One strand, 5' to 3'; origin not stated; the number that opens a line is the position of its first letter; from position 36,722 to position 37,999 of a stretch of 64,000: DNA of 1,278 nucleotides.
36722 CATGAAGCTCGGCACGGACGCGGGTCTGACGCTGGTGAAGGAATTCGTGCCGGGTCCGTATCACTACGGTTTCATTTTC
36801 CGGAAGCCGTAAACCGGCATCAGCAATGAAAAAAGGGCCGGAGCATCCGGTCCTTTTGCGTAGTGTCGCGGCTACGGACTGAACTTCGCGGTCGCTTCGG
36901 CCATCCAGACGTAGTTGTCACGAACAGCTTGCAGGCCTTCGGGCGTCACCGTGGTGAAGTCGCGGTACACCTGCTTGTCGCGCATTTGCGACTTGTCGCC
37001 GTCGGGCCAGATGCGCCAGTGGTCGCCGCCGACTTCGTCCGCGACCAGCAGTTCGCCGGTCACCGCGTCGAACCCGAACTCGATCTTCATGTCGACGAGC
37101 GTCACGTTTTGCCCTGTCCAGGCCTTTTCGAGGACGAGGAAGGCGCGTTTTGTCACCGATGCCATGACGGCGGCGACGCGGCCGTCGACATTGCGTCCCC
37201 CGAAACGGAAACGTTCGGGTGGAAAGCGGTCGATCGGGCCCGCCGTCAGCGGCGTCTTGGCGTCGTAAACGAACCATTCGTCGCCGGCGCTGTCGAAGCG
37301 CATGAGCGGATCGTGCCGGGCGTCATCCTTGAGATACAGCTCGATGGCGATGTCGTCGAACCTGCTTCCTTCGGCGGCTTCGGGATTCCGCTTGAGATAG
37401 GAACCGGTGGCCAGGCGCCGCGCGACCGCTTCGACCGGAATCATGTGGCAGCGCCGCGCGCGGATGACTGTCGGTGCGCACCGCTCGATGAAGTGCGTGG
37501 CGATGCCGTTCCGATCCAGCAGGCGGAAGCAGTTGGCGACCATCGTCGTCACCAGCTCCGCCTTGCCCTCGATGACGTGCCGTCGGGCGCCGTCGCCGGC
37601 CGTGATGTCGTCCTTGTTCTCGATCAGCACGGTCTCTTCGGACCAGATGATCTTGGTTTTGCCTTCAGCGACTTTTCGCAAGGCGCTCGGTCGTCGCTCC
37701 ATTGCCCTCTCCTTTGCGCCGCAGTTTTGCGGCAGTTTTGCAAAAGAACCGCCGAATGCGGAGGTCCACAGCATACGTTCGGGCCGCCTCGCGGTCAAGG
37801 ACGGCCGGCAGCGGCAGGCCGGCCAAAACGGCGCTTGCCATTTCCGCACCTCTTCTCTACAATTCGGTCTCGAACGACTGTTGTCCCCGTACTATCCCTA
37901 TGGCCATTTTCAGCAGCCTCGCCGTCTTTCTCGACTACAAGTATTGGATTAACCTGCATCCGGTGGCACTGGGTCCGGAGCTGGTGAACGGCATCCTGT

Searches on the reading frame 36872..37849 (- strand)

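Call 60: search_protein_families(library=pfam, proteins=[window:36872-37849:-], max_evalue=0.01)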
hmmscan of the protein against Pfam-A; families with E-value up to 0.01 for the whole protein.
window:36872-37849:- (325 aa): 1 family
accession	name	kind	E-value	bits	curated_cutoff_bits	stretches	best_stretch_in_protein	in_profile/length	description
PF01259.24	SAICAR_synt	-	2.9e-48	165.1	20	1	60-304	2-224/233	SAICAR synthetase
